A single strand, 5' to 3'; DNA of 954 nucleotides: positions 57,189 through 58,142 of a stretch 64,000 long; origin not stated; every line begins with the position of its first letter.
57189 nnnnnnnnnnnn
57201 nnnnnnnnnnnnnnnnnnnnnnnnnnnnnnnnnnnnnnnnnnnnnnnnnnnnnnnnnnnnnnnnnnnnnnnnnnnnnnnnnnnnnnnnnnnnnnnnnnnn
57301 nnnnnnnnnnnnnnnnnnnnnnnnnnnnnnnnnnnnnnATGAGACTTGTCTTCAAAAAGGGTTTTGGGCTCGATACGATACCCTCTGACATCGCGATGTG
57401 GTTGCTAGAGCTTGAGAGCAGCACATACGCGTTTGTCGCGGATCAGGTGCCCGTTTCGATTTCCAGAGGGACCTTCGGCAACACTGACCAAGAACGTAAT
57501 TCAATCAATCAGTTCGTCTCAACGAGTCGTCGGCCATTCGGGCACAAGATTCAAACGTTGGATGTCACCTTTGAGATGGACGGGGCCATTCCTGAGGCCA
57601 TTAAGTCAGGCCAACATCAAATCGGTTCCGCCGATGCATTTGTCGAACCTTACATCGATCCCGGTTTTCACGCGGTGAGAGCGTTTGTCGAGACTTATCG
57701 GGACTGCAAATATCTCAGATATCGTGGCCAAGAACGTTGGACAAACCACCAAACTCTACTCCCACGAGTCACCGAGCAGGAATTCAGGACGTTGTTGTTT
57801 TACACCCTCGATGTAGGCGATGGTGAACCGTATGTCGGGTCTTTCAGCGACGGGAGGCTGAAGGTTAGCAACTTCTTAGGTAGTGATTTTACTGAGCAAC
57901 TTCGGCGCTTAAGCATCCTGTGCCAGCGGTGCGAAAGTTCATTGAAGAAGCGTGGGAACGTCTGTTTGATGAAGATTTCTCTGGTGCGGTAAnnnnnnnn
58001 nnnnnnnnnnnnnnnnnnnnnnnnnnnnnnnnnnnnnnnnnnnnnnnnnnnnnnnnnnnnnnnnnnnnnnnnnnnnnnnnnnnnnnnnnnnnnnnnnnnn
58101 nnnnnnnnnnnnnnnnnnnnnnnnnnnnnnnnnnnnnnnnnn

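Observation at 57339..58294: Unknown 190-aa domain followed by a HEPN Rx4H domain in overlapping frames: two-gene module or frameshifted Abi-like protein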

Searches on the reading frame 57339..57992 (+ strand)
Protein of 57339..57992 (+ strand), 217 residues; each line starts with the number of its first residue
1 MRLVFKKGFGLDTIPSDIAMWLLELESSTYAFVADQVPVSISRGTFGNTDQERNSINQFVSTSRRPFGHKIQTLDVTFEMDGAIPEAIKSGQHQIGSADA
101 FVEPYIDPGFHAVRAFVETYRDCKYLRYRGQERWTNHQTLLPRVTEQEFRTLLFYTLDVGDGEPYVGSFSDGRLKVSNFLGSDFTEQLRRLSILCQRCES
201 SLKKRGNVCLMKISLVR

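Call 3: search_protein_families(library=pfam, proteins=[window:57339-57992:+], max_evalue=1)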
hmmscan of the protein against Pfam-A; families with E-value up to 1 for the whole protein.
window:57339-57992:+ (217 aa): 0 families

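Call 5: search_protein_families(library=padloc, proteins=[window:57339-57992:+], max_evalue=1)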
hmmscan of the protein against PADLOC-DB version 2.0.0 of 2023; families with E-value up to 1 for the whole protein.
window:57339-57992:+ (217 aa): 0 families

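Call 6: search_protein_families(library=ncbifam, proteins=[window:57339-57992:+], max_evalue=1)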
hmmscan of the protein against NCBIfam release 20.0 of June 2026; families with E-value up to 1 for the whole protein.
window:57339-57992:+ (217 aa): 2 families
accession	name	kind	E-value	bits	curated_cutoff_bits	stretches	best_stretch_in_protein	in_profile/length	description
NF058612.1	GTNG0744Estse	equivalog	0.022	14.7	450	1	92-146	183-237/242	GTNG_0744 family esterase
NF041880.1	EPS_EpsF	equivalog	0.025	13.1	900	1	93-153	89-150/492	response regulator EpsF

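Call 7: find_homologous_proteins(query=window:57339-57992:+, max_evalue=0.01)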
Query window:57339-57992:+ (217 aa): 2 proteins with E <= 0.01 among 133 candidates.
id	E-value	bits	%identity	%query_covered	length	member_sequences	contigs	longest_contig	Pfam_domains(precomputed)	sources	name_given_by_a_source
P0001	1.3e-142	491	100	100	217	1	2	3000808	-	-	-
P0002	3.9e-42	162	45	87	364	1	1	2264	-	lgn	-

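Call 12: find_encoding_contigs(protein=P0002, flank=10000)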
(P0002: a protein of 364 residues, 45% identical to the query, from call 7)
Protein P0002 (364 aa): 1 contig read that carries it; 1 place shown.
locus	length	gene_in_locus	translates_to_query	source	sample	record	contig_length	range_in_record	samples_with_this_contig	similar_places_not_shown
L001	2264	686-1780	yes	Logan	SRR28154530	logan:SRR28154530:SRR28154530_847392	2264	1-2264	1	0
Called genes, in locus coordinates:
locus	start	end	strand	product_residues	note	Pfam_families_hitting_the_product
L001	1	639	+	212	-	?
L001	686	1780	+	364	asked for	-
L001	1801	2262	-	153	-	?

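Call 13: find_encoding_contigs(protein=P0001, flank=3000, max_places=4)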
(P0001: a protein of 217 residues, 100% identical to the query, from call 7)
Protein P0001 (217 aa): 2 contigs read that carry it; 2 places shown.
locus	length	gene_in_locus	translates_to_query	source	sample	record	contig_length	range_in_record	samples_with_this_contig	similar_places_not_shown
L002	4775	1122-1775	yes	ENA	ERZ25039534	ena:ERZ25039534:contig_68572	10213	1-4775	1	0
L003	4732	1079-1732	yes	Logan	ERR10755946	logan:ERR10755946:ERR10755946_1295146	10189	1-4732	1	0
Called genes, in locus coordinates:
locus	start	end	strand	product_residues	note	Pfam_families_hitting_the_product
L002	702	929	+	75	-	-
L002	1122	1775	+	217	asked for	-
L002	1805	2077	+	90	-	-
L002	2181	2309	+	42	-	-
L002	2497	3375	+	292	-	-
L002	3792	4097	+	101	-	-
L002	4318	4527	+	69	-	-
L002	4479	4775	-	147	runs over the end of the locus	PF13087:AAA_12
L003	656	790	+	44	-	-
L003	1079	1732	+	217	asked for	-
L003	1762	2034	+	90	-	-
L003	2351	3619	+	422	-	PF13271:DUF4062 (weak)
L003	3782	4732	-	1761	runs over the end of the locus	PF13195:DUF4011, PF13086:AAA_11 (weak), PF13245:AAA_19 (faint), PF13604:AAA_30 (faint), PF13086:AAA_11 (weak), PF13087:AAA_12, PF18741:MTES_1575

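Call 20: find_homologous_proteins(query=A2, max_evalue=0.01)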
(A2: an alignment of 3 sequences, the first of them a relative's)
Query A2 (3 sequences) (364 aa, profile of the alignment): 16 proteins with E <= 0.01 among 8000 candidates.
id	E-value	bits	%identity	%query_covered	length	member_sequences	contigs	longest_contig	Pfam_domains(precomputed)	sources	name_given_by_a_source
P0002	5.4e-219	745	100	100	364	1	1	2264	-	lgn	-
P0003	1.1e-129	451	50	88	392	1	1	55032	-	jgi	jgi:hypothetical protein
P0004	1.2e-124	434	47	88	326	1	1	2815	-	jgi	jgi:hypothetical protein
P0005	5.8e-120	419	50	87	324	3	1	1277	-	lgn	-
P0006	1.4e-118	414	50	87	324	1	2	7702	-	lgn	-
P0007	1.3e-113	398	47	87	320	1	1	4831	-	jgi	jgi:hypothetical protein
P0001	1.6e-110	388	45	51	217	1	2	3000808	-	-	-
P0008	8.5e-99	349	42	90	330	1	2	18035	-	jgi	jgi:hypothetical protein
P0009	4.3e-95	337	42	85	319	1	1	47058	PF18735.7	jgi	jgi:hypothetical protein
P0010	1.7e-82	296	47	65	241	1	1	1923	-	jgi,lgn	jgi:hypothetical protein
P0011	5.4e-80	287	37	88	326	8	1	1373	-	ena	-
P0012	7.0e-80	287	36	87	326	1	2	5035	-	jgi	jgi:hypothetical protein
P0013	2.1e-79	285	41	87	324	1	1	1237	-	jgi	jgi:hypothetical protein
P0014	6.9e-76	274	36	87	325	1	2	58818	-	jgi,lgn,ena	jgi:hypothetical protein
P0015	1.3e-71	260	34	84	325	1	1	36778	-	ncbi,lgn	ncbi:MAG: hypothetical protein ACE5GU_08265 [Candidatus Scalinduaceae bacterium]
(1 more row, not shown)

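Call 23: find_encoding_contigs(protein=P0003, flank=8000, max_places=2)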
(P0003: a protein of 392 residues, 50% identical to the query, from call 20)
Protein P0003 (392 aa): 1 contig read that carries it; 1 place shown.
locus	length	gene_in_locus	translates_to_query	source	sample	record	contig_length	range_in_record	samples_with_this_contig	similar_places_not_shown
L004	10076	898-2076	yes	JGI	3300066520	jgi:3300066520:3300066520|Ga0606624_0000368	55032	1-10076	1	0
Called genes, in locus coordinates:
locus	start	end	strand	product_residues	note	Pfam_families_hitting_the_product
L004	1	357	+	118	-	?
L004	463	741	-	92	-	-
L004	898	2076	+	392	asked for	-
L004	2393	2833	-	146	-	-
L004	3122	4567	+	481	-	PF06863:DUF1254, PF06742:DUF1214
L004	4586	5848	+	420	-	PF06863:DUF1254, PF06742:DUF1214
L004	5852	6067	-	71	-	-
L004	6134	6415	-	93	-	-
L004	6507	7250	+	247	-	-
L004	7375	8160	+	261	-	PF14023:Bestrophin-like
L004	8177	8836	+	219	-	-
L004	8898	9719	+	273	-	-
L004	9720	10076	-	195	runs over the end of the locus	PF01872:RibD_C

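Call 24: find_encoding_contigs(protein=P0014, flank=8000, max_places=2)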
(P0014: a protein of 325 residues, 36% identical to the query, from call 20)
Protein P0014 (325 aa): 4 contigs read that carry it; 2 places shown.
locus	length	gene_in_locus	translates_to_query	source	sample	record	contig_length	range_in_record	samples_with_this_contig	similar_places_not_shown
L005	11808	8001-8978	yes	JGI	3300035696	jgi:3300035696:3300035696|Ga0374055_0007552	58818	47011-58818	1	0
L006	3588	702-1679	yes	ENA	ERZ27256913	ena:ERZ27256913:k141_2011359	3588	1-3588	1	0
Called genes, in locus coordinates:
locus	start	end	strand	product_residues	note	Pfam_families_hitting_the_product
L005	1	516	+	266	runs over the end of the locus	PF09810:Exo5 (faint), PF01930:Cas_Cas4 (faint), PF12705:PDDEXK_1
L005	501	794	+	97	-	-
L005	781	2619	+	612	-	PF00580:UvrD-helicase, PF13245:AAA_19, PF13361:UvrD_C, PF13538:UvrD_C_2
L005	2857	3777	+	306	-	-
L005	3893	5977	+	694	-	PF02384:N6_Mtase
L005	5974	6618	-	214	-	PF09567:RE_MamI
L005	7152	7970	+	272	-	-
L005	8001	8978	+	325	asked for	-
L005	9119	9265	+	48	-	-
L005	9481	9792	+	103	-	-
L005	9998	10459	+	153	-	PF05066:HARE-HTH (weak)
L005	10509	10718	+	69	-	-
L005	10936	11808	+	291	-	?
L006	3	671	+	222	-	?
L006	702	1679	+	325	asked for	-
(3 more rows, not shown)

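Call 25: find_encoding_contigs(protein=P0009, flank=8000, max_places=2)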
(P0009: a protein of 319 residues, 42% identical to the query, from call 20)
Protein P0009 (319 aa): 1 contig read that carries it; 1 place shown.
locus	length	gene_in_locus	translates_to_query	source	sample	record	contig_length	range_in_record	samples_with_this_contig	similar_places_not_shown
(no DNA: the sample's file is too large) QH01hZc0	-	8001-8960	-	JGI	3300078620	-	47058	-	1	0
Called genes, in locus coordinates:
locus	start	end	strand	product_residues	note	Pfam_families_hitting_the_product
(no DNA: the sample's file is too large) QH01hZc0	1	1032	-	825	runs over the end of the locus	PF25778:DUF7948, PF06739:SBBP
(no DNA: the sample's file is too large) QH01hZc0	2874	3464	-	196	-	-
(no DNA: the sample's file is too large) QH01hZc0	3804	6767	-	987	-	PF01582:TIR (weak), PF13676:TIR_2, PF12804:NTP_transf_3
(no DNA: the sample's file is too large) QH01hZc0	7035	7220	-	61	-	-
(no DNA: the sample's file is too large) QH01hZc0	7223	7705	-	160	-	-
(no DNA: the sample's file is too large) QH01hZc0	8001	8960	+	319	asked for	PF18735:HEPN_RiboL-PSP (faint)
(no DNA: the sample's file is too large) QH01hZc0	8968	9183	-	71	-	-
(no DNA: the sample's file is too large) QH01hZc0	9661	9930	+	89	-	-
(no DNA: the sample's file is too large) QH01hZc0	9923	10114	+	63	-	-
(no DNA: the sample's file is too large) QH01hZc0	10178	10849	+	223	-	-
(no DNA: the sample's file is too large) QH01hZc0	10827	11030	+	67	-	-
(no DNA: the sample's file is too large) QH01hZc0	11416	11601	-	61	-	?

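Call 26: find_encoding_contigs(protein=P0015, flank=8000, max_places=2)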
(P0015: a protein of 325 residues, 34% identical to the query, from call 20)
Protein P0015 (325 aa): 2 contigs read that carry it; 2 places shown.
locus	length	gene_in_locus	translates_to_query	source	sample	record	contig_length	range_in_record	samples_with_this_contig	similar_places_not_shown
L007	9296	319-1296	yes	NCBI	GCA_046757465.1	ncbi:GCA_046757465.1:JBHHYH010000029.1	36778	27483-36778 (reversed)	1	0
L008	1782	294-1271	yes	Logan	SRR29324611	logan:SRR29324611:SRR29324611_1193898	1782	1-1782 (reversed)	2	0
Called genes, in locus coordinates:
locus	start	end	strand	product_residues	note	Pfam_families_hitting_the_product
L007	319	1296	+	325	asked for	-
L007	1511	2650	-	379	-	PF02771:Acyl-CoA_dh_N, PF02770:Acyl-CoA_dh_M, PF00441:Acyl-CoA_dh_1, PF22924:ACOX_C_alpha1 (faint), PF08028:Acyl-CoA_dh_2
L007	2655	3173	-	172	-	-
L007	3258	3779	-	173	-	PF12870:DUF4878 (faint)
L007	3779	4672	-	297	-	PF03781:FGE-sulfatase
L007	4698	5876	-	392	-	PF00108:Thiolase_N, PF00109:ketoacyl-synt (faint), PF02803:Thiolase_C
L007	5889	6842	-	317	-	PF01039:Carboxyl_trans, PF03255:ACCA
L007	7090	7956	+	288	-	PF03807:F420_oxidored (weak), PF02153:PDH_N, PF20463:PDH_C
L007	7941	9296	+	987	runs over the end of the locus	PF02700:PurS (weak), PF18072:FGAR-AT_linker, PF00586:AIRS, PF02769:AIRS_C, PF00586:AIRS (weak), PF02769:AIRS_C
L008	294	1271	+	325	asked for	-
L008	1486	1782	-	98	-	?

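Call 27: find_encoding_contigs(protein=P0008, flank=8000, max_places=2)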
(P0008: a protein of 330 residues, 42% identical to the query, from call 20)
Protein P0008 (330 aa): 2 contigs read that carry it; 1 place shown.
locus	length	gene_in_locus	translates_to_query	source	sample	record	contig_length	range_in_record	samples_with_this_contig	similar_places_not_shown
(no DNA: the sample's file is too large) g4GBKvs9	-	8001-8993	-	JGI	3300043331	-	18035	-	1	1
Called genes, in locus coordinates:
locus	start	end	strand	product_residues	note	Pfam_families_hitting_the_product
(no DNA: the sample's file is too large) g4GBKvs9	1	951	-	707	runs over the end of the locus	PF00580:UvrD-helicase, PF13245:AAA_19 (weak), PF13361:UvrD_C, PF13538:UvrD_C_2 (faint)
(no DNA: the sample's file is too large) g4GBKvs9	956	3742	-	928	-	PF01555:N6_N4_Mtase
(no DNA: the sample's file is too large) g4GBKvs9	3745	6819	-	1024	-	PF04851:ResIII, PF19778:RE_endonuc (faint)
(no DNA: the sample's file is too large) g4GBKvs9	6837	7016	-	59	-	-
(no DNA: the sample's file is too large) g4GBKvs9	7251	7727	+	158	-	-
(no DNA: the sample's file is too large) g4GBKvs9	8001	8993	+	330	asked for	-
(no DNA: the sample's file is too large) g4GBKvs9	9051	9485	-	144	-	-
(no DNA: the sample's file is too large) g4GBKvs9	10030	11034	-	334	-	-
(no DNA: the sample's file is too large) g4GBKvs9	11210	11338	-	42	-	-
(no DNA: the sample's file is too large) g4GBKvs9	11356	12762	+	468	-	PF08706:D5_N, PF00519:PPV_E1_C (weak), PF05272:VapE-like_dom (faint), PF19263:DUF5906, PF02257:RFX_DNA_binding, PF03288:Pox_D5 (faint)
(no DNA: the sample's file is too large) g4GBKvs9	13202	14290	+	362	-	PF00589:Phage_integrase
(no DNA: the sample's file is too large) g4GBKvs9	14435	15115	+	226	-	-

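Call 28: search_protein_representatives(alignment_id=A2)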
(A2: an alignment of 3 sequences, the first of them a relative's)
Query: 3 sequences, 367 profile positions. Proteins with E-value up to 0.001 (for the whole library): 102; up to 1e-10: 55; up to 1e-30: 24. The best 102 are listed.
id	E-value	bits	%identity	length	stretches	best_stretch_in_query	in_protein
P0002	1.7e-219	744.8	-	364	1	1-367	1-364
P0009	1.4e-95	337.1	-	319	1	36-350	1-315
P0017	4.0e-90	319.1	-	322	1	35-353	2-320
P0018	9.3e-80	285.0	-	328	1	37-357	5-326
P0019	9.8e-71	255.3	-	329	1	37-351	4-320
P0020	1.0e-66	242.1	-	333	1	37-352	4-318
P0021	3.6e-62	227.1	-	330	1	37-360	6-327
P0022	2.1e-58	214.7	-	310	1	55-356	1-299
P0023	8.8e-58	212.7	-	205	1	36-226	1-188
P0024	1.7e-55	205.2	-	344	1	35-357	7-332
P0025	2.7e-55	204.5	-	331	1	37-359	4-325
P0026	6.7e-49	183.4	-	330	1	37-356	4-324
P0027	2.3e-45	171.8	-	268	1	101-351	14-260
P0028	8.0e-41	156.9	-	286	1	32-281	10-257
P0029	1.4e-39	152.7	-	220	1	151-356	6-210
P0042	4.2e-21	92.0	-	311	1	251-352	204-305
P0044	4.4e-21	91.9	-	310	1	233-352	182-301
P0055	3.1e-15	72.7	-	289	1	252-356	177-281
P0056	3.9e-15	72.3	-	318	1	252-363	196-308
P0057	7.0e-15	71.5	-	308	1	251-355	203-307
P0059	1.0e-14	71.0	-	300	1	248-351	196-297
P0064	3.4e-13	66.0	-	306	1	239-351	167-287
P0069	1.0e-11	61.1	-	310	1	228-352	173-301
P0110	4.2e-04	36.0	-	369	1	240-352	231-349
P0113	7.5e-04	35.2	-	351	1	201-355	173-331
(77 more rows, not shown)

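Call 32: find_homologous_proteins(query=A4, max_evalue=0.001)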
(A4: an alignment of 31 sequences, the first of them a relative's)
Query A4 (31 sequences) (326 aa, profile of the alignment): 25 proteins with E <= 0.001 among 8000 candidates.
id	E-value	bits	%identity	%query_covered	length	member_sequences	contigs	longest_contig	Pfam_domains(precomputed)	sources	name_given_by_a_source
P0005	7.0e-129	448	54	99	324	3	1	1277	-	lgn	-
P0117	1.1e-126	441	41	98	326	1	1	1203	-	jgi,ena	-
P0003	1.8e-126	440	54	97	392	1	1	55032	-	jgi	jgi:hypothetical protein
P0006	1.3e-124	434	48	100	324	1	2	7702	-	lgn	-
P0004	1.6e-123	430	100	100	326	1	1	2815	-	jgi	jgi:hypothetical protein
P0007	1.0e-121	425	52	97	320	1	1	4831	-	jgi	jgi:hypothetical protein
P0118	5.1e-121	422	43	98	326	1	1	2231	-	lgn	-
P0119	5.4e-119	416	39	98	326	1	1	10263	-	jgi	jgi:hypothetical protein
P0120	7.6e-118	412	39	98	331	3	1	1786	-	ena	-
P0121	2.2e-117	410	50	97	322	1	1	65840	-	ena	-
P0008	3.1e-116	407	44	99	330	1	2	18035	-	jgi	jgi:hypothetical protein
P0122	8.8e-115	402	40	98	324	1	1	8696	PF18735.7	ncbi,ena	-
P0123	1.5e-114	401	36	98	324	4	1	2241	-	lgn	-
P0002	4.1e-114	400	47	99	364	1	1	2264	-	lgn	-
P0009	1.1e-112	395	43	96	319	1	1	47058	PF18735.7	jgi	jgi:hypothetical protein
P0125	1.6e-103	365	36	98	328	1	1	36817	-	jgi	jgi:hypothetical protein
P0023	1.0e-50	191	51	62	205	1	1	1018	-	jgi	jgi:hypothetical protein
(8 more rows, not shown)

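Call 35: search_solved_structures(query=A5, max_evalue=10, show_alignments=2)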
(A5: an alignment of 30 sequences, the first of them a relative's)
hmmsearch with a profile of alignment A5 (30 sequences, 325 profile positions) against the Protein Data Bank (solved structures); distinct sequences matched with E-value up to 10: 1.
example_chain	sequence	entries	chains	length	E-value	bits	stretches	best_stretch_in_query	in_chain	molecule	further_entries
9y0i_A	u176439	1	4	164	0.87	12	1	259-314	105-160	CSD20f3A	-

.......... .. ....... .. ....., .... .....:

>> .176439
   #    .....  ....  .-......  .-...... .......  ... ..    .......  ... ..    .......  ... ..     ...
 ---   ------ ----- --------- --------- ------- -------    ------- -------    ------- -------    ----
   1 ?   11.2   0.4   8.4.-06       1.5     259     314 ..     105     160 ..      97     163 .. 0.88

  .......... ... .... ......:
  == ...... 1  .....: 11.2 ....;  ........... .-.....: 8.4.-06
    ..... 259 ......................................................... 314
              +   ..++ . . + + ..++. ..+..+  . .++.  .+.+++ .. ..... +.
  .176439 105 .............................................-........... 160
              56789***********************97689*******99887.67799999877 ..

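Call 36: search_protein_families(library=pfam, alignment_id=A5, max_evalue=0.1)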
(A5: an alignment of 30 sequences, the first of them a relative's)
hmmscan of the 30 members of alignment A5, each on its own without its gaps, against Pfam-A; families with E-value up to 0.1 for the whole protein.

A. member 1, P0004 (326 aa): 2 families
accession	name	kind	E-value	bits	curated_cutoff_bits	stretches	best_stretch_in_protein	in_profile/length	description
PF18735.6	HEPN_RiboL-PSP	-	0.0047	17.3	28.4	1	273-315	136-183/191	RiboL-PSP-HEPN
PF05168.19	HEPN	-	0.016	15.8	22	1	262-318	69-115/117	HEPN domain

B. families by the number of members that match (of 30 scanned): 12 families
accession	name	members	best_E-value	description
PF18735.6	HEPN_RiboL-PSP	17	1e-05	RiboL-PSP-HEPN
PF18731.6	HEPN_Swt1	8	0.001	Swt1-like HEPN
PF18739.6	HEPN_Apea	4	0.0071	Apea-like HEPN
PF05168.19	HEPN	2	0.00075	HEPN domain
PF18737.6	HEPN_MAE_28990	2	0.0054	MAE_28990/MAE_18760-like HEPN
PF09509.15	Hypoth_Ymh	1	0.014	Protein of unknown function (Hypoth_ymh)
PF18065.6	PatG_C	1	0.034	PatG C-terminal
PF19361.4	DUF5937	1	0.036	Family of unknown function (DUF5937)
PF12358.13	DUF3644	1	0.04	Domain of unknown function (DUF3644)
PF21657.2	L544_helical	1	0.078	Nucleotidyl transferase L544, helical domain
PF00208.27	ELFV_dehydrog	1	0.086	Glutamate/Leucine/Phenylalanine/Valine dehydrogenase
PF14355.11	Abi_C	1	0.093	Abortive infection C-terminus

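Call 37: search_protein_families(library=padloc, alignment_id=A5, max_evalue=0.1)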
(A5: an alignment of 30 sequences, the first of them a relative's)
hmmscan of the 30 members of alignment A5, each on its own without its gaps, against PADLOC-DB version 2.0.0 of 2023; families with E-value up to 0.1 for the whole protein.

A. member 1, P0004 (326 aa): 0 families

B. families by the number of members that match (of 30 scanned): 11 families
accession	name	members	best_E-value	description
PDLC01825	CARF2--CARF_HEPN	7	2.6e-05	-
PDLC03820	RTasHEPN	6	0.0026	DRT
PDLC00265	PtuA1|PtuA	1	0.00089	AAA ATPase domain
PDLC01824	CARF2--CARF_HEPN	1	0.00096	-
PDLC03616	REase_MTase_IIG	1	0.0013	Type IIG restriction enzyme-methyltransferase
PDLC01834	CARF2--CARF_HEPN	1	0.0053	-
PDLC03836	DzbB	1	0.013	-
PDLC01974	CARF_m10--CARF_HEPN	1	0.016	-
PDLC02933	PRTase_III-A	1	0.023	-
PDLC01032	Csx1/Csm6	1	0.032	CARF+HEPN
PDLC01621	Csx1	1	0.039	CAS-III; associated_signaling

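Call 43: find_encoding_contigs(protein=P0001, flank=10000, max_places=4)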
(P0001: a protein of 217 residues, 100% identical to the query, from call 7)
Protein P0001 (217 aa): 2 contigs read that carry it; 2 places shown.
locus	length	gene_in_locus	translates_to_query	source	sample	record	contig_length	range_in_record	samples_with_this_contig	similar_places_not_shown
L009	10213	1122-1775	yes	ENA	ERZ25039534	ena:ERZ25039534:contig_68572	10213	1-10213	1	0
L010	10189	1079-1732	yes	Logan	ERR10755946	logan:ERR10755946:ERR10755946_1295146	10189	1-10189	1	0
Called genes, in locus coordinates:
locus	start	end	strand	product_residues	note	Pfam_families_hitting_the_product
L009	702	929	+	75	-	-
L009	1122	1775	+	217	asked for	-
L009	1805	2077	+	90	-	-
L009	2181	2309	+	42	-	-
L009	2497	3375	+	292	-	-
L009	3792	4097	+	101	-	-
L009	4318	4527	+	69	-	-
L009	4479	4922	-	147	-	PF13087:AAA_12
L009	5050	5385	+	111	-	-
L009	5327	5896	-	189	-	-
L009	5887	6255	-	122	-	-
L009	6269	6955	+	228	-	-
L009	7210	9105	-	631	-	PF13195:DUF4011, PF13086:AAA_11 (weak)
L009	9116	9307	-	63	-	-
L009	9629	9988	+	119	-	-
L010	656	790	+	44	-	-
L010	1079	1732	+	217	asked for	-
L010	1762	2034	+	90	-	-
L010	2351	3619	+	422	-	PF13271:DUF4062 (weak)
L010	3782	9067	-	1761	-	PF13195:DUF4011, PF13086:AAA_11 (weak), PF13245:AAA_19 (faint), PF13604:AAA_30 (faint), PF13086:AAA_11 (weak), PF13087:AAA_12, PF18741:MTES_1575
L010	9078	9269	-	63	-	-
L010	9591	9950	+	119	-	-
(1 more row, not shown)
